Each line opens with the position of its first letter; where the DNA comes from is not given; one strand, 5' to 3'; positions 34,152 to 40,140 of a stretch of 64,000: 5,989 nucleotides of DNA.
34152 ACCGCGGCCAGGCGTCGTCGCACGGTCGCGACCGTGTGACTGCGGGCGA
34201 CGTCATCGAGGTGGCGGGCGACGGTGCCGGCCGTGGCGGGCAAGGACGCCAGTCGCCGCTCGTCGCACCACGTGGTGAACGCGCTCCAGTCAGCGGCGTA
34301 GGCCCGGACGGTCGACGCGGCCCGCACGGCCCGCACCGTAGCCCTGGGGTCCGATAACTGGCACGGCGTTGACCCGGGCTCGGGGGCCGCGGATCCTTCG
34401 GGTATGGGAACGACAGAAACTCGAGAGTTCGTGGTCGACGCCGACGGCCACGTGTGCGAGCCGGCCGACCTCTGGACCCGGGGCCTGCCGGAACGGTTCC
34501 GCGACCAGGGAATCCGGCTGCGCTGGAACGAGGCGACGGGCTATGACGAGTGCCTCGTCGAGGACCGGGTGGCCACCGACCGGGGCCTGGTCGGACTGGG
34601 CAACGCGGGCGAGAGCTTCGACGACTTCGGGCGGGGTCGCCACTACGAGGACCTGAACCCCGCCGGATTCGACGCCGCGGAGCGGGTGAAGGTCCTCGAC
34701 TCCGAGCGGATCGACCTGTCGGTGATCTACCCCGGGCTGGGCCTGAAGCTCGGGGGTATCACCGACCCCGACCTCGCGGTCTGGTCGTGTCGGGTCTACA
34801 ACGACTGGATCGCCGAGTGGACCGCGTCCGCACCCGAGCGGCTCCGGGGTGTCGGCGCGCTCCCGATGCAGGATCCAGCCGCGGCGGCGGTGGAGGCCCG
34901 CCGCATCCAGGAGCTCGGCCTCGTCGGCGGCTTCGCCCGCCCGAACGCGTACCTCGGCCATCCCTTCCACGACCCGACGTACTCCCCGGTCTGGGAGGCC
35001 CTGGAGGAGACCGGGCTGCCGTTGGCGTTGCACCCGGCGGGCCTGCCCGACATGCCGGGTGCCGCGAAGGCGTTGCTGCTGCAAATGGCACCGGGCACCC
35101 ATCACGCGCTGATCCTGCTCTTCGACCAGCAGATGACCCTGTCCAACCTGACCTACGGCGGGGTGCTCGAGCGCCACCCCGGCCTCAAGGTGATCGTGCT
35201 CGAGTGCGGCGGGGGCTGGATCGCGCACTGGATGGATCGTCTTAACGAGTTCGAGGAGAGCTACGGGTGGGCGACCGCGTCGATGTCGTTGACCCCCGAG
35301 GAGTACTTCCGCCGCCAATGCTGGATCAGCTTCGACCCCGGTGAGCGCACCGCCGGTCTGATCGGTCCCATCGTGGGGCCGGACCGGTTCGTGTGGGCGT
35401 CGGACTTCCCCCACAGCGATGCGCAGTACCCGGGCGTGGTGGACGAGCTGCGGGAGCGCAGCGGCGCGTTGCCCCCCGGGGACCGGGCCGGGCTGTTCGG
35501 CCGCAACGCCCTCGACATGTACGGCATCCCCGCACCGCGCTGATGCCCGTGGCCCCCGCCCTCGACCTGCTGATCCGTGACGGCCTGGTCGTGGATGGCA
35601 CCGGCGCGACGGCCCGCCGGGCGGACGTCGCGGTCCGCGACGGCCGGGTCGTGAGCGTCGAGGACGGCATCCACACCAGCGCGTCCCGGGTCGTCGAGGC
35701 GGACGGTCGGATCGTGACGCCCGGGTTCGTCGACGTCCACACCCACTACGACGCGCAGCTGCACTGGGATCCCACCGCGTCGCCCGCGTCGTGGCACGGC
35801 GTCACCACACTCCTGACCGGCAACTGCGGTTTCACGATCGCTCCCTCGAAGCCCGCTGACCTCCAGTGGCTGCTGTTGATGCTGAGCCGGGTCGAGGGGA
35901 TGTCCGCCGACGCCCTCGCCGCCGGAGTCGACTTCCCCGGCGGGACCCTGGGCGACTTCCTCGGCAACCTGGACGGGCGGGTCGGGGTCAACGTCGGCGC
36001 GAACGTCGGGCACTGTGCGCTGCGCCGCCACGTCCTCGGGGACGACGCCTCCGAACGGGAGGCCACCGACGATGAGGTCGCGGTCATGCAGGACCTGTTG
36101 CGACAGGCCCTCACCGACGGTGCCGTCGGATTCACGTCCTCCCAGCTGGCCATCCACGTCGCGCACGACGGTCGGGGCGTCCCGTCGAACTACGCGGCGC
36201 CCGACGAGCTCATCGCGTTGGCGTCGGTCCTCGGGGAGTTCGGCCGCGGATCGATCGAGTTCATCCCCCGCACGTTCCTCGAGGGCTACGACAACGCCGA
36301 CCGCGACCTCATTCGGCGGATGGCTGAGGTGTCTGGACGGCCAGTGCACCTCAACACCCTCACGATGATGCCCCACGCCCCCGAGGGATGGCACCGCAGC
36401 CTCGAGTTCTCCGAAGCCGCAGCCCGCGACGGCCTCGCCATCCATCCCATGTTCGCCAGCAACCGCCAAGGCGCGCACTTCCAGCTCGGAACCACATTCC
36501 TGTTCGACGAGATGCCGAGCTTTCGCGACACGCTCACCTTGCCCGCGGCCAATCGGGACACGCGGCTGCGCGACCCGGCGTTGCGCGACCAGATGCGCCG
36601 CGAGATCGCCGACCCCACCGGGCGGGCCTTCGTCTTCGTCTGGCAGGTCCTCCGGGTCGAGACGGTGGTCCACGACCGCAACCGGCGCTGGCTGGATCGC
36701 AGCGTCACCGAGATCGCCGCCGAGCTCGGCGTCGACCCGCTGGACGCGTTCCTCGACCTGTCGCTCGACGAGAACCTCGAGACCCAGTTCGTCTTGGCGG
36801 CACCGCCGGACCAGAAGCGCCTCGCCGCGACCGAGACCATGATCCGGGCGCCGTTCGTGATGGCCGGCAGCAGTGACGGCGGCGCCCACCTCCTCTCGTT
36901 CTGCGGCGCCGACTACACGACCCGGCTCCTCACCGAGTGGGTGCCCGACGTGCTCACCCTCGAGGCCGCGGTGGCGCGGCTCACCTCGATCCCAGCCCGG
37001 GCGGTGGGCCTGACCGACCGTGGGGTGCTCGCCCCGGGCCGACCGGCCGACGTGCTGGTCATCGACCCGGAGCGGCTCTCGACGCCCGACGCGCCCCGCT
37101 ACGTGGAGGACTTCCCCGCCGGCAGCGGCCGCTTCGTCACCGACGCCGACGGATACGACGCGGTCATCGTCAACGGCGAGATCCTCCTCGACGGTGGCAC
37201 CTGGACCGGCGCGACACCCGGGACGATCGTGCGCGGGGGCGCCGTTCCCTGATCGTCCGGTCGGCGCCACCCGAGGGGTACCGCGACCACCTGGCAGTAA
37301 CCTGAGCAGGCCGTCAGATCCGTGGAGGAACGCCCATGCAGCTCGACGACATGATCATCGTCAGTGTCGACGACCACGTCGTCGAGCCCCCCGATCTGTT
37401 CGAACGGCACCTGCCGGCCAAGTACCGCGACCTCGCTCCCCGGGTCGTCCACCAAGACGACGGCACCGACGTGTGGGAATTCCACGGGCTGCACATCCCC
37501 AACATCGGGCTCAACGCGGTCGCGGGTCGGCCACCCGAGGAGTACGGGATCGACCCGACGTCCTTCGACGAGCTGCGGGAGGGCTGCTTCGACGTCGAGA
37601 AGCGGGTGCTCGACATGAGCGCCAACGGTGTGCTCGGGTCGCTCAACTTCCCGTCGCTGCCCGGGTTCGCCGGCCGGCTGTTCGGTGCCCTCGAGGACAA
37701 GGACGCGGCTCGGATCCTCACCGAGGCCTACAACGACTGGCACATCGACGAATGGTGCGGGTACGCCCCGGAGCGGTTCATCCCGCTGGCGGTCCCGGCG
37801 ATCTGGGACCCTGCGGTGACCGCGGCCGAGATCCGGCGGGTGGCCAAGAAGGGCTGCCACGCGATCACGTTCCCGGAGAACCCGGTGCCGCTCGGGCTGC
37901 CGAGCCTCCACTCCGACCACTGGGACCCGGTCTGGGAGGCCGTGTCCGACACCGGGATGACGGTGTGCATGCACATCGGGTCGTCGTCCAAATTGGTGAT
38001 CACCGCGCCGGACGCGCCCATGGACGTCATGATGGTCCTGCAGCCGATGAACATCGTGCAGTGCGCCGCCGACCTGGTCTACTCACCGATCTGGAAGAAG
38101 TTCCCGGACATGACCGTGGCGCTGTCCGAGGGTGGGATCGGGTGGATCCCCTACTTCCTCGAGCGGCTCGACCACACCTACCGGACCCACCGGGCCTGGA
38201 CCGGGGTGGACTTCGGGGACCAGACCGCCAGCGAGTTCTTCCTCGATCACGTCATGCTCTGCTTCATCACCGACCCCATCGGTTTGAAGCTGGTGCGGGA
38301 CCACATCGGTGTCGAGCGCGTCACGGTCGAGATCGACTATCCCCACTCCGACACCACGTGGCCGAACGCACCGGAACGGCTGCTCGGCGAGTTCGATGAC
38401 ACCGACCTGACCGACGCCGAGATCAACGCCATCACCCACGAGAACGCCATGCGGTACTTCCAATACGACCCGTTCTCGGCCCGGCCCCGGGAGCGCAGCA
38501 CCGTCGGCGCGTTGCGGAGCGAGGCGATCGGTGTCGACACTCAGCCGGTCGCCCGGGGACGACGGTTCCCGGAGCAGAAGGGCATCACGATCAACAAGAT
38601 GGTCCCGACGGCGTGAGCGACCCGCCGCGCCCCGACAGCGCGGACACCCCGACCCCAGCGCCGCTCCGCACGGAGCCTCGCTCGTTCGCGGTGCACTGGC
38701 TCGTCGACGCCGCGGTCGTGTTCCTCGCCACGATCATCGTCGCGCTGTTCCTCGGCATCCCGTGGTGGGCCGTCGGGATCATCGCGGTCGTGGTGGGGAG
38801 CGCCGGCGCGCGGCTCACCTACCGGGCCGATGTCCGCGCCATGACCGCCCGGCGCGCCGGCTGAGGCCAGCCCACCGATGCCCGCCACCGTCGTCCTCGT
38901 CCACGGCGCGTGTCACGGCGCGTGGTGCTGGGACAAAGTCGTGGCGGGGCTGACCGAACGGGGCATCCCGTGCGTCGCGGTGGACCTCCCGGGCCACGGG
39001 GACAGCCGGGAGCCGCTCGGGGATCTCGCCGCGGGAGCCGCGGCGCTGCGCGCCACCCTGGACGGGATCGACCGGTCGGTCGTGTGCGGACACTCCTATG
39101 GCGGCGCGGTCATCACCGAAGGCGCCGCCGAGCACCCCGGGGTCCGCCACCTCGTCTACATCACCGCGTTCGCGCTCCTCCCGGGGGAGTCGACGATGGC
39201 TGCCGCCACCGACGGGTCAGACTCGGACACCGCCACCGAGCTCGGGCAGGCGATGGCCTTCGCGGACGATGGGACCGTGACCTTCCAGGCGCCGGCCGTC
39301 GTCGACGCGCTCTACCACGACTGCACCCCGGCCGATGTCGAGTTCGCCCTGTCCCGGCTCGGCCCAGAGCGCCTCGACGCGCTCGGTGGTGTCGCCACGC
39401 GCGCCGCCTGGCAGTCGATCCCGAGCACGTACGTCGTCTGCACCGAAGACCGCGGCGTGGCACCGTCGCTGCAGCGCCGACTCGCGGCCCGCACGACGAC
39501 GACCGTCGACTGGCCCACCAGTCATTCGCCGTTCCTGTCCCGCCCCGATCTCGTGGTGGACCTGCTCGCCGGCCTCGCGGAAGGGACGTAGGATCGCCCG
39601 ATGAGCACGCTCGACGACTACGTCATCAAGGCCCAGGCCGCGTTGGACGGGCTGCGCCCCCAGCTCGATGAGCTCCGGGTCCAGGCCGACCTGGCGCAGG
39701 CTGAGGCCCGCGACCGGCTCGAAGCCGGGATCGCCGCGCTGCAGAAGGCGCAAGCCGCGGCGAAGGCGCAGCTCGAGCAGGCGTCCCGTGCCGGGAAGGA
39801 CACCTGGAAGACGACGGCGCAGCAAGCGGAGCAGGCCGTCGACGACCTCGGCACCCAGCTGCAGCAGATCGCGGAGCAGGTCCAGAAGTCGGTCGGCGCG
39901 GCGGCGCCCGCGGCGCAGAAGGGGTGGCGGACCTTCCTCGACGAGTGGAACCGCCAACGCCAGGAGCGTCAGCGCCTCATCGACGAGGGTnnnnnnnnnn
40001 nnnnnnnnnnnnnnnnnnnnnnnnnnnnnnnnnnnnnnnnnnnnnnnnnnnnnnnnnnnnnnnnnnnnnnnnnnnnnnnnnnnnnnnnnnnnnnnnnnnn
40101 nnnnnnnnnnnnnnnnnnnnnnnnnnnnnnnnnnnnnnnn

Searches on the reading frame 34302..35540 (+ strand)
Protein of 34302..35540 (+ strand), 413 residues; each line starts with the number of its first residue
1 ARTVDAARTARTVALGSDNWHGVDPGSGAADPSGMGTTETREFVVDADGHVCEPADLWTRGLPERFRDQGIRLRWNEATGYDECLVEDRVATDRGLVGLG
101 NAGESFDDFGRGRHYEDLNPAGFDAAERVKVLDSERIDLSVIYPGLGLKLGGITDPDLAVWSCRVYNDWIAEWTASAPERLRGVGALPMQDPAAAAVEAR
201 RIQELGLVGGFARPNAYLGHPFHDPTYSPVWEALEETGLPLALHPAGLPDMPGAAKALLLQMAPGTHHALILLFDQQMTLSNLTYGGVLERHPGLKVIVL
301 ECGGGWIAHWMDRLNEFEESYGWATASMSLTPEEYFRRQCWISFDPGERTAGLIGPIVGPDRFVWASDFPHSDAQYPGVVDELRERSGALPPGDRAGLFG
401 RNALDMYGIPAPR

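Call 9: search_protein_families(library=pfam, proteins=[window:34302-35540:+], max_evalue=0.001)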
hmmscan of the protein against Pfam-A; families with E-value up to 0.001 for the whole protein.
window:34302-35540:+ (413 aa): 1 family
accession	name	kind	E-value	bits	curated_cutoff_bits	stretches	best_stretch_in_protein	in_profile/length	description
PF04909.20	Amidohydro_2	-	4.4e-30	105.9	26.4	1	148-409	44-289/289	Amidohydrolase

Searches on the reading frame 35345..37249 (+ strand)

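Call 9: search_protein_families(library=pfam, proteins=[window:35345-37249:+], max_evalue=0.001)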
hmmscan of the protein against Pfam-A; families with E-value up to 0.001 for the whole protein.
window:35345-37249:+ (635 aa): 2 families
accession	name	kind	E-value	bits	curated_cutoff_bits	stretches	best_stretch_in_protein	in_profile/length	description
PF07969.17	Amidohydro_3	-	1e-36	127.9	29.7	1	115-613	1-470/472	Amidohydrolase family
PF01979.26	Amidohydro_1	-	1.3e-09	38.3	25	1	531-613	275-344/345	Amidohydrolase family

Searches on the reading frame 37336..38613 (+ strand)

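Call 9: search_protein_families(library=pfam, proteins=[window:37336-38613:+], max_evalue=0.001)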
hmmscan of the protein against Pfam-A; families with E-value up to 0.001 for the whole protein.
window:37336-38613:+ (426 aa): 1 family
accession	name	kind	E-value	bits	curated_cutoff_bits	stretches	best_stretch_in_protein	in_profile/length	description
PF04909.20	Amidohydro_2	-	1.5e-25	91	26.4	1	69-375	11-287/289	Amidohydrolase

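Call 49: search_protein_families(library=ncbifam, proteins=[window:37336-38613:+], max_evalue=0.00001)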
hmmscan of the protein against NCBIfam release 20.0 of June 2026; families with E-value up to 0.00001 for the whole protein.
window:37336-38613:+ (426 aa): 0 families

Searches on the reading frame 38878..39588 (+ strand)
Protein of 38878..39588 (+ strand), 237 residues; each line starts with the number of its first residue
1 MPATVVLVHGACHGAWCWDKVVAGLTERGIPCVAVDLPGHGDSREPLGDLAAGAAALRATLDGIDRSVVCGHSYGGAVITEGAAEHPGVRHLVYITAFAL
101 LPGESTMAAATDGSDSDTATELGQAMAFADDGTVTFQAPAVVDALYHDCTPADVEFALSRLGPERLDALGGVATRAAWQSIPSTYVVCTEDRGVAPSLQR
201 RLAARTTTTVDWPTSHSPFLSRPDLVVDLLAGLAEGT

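Call 9: search_protein_families(library=pfam, proteins=[window:38878-39588:+], max_evalue=0.001)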
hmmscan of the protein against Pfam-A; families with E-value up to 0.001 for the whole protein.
window:38878-39588:+ (237 aa): 3 families
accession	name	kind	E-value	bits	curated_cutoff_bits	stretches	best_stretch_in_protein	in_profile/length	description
PF12697.13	Abhydrolase_6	-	3.3e-32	113.3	26.3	1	5-228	1-216/217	Alpha/beta hydrolase family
PF12146.15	Hydrolase_4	-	4.2e-13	49.6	27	1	3-208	5-219/239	Serine aminopeptidase, S33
PF00561.26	Abhydrolase_1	-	8.6e-13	48.9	25.8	1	4-100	2-103/245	alpha/beta hydrolase fold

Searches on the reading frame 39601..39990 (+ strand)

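Call 9: search_protein_families(library=pfam, proteins=[window:39601-39990:+], max_evalue=0.001)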
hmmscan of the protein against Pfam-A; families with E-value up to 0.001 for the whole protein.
window:39601-39990:+ (130 aa): 0 families

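Call 49: search_protein_families(library=ncbifam, proteins=[window:39601-39990:+], max_evalue=0.00001)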
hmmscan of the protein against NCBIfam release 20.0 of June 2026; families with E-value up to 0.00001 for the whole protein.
window:39601-39990:+ (130 aa): 1 family
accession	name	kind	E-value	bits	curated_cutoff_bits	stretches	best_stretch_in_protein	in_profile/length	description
NF052504.1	sll1863_fam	domain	6.6e-14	51.9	35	1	5-94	3-92/93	sll1863 family stress response protein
